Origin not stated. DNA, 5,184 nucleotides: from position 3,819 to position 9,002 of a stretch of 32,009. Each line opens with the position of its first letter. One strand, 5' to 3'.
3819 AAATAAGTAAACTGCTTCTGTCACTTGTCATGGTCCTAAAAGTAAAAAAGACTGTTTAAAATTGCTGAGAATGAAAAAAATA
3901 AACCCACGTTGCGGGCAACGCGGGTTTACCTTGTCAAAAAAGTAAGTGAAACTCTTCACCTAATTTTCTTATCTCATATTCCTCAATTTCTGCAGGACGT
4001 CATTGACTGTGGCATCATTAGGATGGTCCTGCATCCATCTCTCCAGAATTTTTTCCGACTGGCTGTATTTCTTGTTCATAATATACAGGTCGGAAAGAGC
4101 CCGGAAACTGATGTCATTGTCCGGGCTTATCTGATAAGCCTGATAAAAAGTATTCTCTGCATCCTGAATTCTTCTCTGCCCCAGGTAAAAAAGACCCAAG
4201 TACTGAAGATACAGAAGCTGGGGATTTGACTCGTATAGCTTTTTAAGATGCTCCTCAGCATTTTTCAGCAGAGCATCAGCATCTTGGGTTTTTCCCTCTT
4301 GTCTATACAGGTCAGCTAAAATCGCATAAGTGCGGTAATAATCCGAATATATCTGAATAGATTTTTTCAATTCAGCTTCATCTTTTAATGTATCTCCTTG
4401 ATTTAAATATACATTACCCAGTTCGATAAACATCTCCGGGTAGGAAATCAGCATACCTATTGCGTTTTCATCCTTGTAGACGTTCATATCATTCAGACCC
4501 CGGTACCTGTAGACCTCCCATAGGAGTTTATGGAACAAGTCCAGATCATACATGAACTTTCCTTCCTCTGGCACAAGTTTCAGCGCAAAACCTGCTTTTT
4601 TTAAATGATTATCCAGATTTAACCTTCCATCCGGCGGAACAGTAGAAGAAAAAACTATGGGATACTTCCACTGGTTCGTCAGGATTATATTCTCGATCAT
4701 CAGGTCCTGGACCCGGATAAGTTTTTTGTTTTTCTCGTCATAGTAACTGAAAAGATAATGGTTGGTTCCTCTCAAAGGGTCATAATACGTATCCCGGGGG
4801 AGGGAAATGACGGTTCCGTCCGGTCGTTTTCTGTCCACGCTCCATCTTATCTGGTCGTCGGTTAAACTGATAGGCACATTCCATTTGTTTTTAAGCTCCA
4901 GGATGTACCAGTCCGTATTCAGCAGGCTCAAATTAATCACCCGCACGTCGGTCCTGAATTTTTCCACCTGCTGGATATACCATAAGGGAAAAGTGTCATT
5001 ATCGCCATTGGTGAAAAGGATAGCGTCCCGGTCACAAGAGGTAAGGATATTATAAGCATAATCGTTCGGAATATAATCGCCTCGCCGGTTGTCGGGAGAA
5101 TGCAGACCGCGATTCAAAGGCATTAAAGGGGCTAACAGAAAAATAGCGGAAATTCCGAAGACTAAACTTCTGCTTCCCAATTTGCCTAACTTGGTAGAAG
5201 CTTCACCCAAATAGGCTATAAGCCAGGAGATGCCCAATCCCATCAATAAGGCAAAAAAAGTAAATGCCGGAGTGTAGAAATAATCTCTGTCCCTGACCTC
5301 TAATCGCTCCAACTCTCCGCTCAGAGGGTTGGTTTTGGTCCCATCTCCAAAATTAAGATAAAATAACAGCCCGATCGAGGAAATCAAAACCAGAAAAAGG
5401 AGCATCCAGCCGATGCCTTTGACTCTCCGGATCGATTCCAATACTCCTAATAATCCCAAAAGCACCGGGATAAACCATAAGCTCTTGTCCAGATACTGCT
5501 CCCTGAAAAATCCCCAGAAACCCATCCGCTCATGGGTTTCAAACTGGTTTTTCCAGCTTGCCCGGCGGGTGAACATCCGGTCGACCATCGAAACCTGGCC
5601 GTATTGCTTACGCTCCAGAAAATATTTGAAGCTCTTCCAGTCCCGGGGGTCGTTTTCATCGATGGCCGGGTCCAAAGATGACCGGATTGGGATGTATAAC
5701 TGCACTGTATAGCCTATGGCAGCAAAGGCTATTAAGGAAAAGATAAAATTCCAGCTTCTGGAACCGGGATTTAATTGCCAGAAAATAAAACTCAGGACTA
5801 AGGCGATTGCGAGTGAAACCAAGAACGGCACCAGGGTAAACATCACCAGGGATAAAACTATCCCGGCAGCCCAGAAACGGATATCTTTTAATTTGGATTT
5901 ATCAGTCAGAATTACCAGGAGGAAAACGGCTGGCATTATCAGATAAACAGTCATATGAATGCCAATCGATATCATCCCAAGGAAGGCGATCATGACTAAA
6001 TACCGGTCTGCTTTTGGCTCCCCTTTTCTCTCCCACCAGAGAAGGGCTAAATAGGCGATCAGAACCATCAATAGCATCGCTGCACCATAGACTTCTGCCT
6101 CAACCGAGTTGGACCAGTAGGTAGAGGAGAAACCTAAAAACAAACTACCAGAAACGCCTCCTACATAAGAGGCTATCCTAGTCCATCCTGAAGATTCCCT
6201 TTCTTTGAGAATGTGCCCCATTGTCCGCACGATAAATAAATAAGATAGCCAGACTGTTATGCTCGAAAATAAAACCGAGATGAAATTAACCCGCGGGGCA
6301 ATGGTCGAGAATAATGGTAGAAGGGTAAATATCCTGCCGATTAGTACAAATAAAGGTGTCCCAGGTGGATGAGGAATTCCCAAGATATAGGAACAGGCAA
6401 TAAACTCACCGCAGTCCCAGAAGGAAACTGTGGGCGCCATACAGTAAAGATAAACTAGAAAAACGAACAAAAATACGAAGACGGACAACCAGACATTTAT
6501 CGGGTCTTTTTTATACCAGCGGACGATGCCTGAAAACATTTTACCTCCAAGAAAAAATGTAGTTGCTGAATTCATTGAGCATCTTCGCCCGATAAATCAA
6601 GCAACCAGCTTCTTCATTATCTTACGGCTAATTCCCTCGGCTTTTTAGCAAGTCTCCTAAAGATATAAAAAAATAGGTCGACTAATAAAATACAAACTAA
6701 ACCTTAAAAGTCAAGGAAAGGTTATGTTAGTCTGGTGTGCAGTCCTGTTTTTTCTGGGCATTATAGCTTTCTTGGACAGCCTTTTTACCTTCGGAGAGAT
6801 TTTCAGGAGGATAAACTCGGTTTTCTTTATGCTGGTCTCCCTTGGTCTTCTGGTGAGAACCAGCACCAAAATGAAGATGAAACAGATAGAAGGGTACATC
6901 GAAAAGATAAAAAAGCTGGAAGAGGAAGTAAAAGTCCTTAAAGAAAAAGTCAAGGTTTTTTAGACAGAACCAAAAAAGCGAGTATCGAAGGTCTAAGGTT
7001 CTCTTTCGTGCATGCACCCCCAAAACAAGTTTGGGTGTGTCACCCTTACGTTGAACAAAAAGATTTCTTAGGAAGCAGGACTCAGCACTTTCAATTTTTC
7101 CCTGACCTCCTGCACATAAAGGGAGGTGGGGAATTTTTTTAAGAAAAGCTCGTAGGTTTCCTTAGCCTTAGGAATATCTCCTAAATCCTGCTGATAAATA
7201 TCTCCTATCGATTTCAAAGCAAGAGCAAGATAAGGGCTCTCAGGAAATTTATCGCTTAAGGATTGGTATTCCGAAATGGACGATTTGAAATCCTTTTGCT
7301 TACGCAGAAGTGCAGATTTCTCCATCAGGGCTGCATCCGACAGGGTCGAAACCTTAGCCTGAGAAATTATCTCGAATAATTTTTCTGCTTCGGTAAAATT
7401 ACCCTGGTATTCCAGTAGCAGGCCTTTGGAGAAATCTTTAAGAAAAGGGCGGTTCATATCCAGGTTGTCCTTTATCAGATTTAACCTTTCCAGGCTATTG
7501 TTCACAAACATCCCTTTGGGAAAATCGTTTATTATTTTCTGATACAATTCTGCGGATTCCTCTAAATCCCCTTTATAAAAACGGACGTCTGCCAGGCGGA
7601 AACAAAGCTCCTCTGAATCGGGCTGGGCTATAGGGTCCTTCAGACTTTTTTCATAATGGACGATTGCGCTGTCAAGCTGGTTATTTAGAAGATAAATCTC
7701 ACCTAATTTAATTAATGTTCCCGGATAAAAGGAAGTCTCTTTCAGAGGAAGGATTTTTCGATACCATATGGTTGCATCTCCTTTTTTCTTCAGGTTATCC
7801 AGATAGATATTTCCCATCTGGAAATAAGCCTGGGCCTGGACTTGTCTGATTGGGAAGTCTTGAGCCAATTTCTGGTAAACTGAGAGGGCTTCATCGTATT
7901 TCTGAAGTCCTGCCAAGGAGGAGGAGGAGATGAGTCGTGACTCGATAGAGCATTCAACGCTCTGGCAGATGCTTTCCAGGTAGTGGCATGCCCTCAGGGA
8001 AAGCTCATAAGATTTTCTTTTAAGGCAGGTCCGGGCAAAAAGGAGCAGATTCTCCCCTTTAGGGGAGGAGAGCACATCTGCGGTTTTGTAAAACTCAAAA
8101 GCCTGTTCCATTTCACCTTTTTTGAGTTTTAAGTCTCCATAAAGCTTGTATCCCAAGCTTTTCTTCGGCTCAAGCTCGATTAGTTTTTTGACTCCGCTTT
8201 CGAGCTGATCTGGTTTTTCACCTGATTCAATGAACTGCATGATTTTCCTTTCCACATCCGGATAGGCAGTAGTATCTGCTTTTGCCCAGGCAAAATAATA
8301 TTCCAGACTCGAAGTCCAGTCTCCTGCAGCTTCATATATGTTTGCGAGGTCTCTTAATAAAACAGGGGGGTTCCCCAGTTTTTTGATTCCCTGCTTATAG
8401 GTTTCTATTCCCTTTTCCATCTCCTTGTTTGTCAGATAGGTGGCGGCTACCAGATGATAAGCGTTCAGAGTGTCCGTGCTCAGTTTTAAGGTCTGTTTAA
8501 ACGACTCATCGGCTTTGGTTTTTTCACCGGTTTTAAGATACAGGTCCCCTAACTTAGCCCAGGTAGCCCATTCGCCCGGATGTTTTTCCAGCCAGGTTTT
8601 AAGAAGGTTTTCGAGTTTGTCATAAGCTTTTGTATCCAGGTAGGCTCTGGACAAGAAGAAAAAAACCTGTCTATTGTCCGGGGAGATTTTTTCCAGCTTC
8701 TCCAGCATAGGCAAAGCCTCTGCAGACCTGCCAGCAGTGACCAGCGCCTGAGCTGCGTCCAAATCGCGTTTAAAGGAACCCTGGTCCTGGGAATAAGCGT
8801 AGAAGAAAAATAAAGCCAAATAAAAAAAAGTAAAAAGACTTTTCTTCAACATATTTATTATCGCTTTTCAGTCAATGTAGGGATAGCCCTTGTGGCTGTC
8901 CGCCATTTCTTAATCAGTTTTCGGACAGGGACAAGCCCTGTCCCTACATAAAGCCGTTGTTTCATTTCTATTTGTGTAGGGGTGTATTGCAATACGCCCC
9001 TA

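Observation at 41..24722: Unusually diverse superfamily of GTAG-headed REP-like hairpins (about 19 copies, about 10 stem classes) with no RAYT in the window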

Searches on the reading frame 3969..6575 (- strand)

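Call 5: search_protein_families(library=pfam, proteins=[window:3969-6575:-])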
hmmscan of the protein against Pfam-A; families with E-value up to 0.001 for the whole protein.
window:3969-6575:- (868 aa): 6 families
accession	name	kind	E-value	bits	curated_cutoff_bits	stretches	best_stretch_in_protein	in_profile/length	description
PF11028.14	TMEM260-like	-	2e-49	168.2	24.2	1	54-228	1-177/179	Protein O-mannosyl-transferase TMEM260-like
PF14559.12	TPR_19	-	3.4e-12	47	25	1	798-864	2-68/68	Tetratricopeptide repeat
PF13428.12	TPR_14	-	1.6e-06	28.6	23.5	0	825-857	5-37/44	Tetratricopeptide repeat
PF13424.12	TPR_12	-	2e-05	25.1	30.1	1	750-817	6-75/77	Tetratricopeptide repeat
PF25063.1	ARM_TT21_C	-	0.00026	21.4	35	1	730-865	78-209/209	Tetratricopeptide repeat protein 21 C-terminal ARM domain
PF00531.28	Death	-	0.0005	20.6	22.6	0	833-867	35-73/86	Death domain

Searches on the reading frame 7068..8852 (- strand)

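Call 5: search_protein_families(library=pfam, proteins=[window:7068-8852:-])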
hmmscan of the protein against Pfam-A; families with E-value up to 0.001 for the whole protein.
window:7068-8852:- (594 aa): 22 families
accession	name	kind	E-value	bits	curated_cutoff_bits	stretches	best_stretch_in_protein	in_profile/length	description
PF13428.12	TPR_14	-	8.3e-27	91.4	23.5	0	31-69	5-43/44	Tetratricopeptide repeat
PF07719.23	TPR_2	-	9.7e-27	91.3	27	0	415-445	2-32/34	Tetratricopeptide repeat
PF13424.12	TPR_12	-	1.3e-24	86.6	30.1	0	508-568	5-69/77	Tetratricopeptide repeat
PF13432.12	TPR_16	-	6.4e-24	84.5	32.7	1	31-79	1-49/65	Tetratricopeptide repeat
PF14559.12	TPR_19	-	7.6e-23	81.1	25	1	38-101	2-64/68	Tetratricopeptide repeat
PF13174.12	TPR_6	-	3.8e-20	71.5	26.3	0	549-577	6-33/33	Tetratricopeptide repeat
PF13181.12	TPR_8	-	7.5e-20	69.8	25.7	0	97-125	3-31/34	Tetratricopeptide repeat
PF13176.12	TPR_7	-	2.6e-18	64.9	27.9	0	97-129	1-33/36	Tetratricopeptide repeat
PF00515.34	TPR_1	-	4.8e-17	61.4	27.8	0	380-405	4-29/34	Tetratricopeptide repeat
PF23914.1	TPR_CcmH_CycH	-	1.2e-13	51.7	42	1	215-333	33-151/158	Cytochrome c-type biogenesis protein H TPR domain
PF13431.12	TPR_17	-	7.7e-12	44.9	24.4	0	83-114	1-32/34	Tetratricopeptide repeat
PF12895.13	ANAPC3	-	4.5e-11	43.3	27.2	0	101-153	29-80/82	Anaphase-promoting complex, cyclosome, subunit 3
PF13414.12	TPR_11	-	8.8e-10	38.6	26.8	0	317-352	8-40/42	TPR repeat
PF24575.1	TPR_Slam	-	1.8e-08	35.2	35.2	0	512-545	53-86/104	Surface lipoprotein assembly modifier, N-terminal TPR repeats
PF13374.12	TPR_10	-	1e-05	25.8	27.5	0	477-494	9-26/42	Tetratricopeptide repeat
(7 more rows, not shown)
